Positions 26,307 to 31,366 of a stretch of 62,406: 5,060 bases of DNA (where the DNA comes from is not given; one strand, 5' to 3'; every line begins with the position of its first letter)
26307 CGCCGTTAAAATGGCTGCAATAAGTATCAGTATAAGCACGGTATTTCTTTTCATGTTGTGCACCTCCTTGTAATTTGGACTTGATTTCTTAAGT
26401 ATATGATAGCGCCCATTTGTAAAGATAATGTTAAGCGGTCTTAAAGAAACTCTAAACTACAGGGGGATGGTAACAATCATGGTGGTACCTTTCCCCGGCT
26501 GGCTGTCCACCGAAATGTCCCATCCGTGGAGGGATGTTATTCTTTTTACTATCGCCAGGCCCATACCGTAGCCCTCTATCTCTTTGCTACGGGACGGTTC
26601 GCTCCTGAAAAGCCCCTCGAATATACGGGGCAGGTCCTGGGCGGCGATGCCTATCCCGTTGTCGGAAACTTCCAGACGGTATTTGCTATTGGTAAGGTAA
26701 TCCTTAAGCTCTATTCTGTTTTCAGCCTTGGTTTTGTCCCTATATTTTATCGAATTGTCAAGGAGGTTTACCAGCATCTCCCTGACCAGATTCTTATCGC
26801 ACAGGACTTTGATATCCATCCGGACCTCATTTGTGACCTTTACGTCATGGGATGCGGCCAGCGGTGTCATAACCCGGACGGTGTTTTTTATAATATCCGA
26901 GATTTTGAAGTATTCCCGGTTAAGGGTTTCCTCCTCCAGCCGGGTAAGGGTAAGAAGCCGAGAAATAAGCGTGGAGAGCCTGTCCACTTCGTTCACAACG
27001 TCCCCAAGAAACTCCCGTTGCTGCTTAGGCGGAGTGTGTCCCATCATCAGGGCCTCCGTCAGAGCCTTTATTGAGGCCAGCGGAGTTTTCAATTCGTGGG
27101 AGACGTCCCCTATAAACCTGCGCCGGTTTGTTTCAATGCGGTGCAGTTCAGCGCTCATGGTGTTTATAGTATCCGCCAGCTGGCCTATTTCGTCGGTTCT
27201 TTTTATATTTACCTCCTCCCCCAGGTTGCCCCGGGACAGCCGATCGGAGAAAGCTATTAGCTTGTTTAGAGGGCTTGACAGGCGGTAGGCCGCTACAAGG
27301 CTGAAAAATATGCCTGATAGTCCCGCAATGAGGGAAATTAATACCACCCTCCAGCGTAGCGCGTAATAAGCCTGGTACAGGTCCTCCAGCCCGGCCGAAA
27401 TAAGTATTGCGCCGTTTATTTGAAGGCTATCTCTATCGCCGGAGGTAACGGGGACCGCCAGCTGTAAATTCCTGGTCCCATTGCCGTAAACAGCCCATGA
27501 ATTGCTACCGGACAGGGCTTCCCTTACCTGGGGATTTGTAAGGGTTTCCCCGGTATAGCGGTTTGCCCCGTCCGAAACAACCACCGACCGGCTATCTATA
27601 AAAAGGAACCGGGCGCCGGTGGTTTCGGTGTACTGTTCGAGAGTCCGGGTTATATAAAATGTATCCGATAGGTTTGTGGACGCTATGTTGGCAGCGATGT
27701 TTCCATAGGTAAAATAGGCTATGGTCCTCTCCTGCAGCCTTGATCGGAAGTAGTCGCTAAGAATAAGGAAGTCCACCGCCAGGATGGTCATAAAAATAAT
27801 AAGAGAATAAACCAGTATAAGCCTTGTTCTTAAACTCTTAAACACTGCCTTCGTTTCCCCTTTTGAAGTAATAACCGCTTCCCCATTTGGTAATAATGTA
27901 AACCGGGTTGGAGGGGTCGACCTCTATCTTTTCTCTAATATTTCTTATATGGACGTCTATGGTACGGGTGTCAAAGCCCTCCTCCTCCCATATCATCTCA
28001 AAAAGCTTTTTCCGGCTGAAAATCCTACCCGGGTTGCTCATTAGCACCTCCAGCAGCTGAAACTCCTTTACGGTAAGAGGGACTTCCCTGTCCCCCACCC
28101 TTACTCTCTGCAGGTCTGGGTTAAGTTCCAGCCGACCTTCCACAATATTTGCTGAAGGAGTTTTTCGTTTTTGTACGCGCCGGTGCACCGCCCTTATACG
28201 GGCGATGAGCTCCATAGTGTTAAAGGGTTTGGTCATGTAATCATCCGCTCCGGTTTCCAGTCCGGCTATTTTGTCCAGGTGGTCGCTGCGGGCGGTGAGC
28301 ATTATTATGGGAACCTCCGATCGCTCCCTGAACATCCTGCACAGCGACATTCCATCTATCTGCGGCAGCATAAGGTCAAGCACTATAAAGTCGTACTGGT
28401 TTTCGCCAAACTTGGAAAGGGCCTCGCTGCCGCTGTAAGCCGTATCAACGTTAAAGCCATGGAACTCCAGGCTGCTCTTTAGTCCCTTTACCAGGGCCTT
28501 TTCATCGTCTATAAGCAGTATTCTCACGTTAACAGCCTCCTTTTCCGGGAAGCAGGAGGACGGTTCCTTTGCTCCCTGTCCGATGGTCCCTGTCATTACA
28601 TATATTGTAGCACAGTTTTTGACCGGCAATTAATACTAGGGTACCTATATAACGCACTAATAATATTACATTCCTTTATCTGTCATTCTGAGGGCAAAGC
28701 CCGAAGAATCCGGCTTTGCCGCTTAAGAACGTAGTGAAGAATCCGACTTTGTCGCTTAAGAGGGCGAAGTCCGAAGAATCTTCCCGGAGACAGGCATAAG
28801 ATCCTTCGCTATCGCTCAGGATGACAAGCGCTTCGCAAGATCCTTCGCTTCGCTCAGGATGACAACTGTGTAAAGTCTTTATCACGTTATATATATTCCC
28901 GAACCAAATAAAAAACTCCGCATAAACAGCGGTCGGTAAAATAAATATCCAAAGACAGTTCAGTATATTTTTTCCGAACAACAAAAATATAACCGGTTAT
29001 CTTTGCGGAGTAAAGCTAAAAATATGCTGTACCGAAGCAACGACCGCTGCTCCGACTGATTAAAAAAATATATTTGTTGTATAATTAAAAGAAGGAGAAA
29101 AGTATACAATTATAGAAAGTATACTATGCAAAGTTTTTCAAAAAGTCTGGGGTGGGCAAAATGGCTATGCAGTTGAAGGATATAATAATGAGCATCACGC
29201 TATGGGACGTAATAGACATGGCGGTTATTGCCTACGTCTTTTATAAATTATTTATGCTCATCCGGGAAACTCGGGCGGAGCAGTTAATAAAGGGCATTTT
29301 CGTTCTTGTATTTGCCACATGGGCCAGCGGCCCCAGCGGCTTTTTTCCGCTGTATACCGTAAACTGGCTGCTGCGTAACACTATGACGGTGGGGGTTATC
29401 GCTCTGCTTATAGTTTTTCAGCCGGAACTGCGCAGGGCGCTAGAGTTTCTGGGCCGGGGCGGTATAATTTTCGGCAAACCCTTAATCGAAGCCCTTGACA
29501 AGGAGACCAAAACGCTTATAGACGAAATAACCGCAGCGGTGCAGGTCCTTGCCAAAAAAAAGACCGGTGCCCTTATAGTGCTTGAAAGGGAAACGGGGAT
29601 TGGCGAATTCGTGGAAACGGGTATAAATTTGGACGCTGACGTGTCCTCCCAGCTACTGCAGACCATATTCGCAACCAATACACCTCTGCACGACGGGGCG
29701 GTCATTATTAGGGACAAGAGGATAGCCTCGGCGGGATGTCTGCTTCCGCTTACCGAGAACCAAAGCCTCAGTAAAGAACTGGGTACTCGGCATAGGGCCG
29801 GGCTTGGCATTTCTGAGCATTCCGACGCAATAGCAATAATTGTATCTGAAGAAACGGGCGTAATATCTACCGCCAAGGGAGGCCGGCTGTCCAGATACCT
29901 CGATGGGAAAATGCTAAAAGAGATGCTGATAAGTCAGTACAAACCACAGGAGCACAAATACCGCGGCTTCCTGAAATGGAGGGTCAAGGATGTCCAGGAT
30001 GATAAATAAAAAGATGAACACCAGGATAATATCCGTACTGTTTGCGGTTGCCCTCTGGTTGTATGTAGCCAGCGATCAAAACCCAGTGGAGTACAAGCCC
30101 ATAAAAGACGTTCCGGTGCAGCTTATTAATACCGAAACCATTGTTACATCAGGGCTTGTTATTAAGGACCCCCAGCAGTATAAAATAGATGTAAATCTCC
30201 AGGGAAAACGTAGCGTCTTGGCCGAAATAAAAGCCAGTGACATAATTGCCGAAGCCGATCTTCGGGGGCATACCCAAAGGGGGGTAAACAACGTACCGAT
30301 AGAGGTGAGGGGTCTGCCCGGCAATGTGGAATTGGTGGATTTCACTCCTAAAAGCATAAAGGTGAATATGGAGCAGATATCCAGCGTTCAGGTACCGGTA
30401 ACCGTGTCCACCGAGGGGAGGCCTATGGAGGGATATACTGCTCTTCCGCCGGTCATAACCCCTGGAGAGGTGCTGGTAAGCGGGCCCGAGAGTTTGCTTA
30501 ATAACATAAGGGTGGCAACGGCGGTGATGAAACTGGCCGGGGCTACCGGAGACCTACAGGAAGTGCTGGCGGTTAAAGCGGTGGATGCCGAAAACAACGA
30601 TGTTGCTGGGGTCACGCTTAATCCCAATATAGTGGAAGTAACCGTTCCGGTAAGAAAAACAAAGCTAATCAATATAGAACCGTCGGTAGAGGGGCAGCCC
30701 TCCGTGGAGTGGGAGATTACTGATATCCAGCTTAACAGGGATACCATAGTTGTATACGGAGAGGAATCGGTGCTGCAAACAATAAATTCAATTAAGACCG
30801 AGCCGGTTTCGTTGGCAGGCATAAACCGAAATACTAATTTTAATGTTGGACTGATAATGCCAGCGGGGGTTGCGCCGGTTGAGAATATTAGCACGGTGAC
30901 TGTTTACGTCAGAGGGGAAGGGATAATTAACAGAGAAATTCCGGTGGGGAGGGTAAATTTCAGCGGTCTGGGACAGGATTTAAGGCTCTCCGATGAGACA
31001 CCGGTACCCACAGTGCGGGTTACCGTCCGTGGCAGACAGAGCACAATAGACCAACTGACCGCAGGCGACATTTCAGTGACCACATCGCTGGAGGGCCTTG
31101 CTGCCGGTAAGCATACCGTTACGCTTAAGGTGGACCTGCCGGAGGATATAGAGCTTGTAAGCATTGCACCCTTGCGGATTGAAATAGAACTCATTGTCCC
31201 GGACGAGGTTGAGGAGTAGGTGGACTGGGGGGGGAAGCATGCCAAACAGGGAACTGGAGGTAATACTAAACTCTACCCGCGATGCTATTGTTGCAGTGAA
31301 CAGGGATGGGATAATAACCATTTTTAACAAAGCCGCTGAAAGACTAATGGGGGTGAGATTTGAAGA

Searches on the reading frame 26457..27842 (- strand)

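Call 58: search_protein_families(library=pfam, proteins=[window:26457-27842:-], max_evalue=0.00001)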
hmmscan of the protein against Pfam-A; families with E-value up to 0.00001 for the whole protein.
window:26457-27842:- (461 aa): 3 families
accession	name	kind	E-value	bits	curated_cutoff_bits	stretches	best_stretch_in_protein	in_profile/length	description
PF02518.31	HATPase_c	-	1.1e-26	93.8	26.4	1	349-461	2-109/111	Histidine kinase-, DNA gyrase B-, and HSP90-like ATPase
PF00512.31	HisKA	-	1.4e-19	70.3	26.9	1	240-305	2-66/66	His Kinase A (phospho-acceptor) domain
PF00672.30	HAMP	-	1.2e-11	45.2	25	1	185-234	3-52/53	HAMP domain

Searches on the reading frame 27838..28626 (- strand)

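Call 58: search_protein_families(library=pfam, proteins=[window:27838-28626:-], max_evalue=0.00001)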
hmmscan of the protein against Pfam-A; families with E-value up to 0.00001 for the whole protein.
window:27838-28626:- (262 aa): 2 families
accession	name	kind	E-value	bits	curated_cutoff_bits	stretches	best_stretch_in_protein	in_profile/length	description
PF00072.30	Response_reg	-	1.9e-30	105.7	30.2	1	36-145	1-111/111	Response regulator receiver domain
PF00486.34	Trans_reg_C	-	9.3e-27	93.4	26.2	1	180-254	2-77/77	Transcriptional regulatory protein, C terminal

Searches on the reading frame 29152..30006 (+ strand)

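Call 58: search_protein_families(library=pfam, proteins=[window:29152-30006:+], max_evalue=0.00001)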
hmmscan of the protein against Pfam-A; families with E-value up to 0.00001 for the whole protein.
window:29152-30006:+ (285 aa): 2 families
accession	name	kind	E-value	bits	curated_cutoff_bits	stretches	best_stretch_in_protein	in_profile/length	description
PF02457.21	DAC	-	3e-46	156.3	27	1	128-245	2-118/119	DisA bacterial checkpoint controller nucleotide-binding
PF19293.4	CdaA_N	-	4.5e-09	36.8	23.8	1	12-92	2-80/81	CdaA N-terminal transmembrane domain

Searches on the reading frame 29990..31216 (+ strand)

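Call 58: search_protein_families(library=pfam, proteins=[window:29990-31216:+], max_evalue=0.00001)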
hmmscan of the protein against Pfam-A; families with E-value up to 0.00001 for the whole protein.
window:29990-31216:+ (409 aa): 1 family
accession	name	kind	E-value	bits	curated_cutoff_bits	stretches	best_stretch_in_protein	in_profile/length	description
PF07949.17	YbbR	-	2.6e-34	117.8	22.3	4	41-126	1-80/81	YbbR-like protein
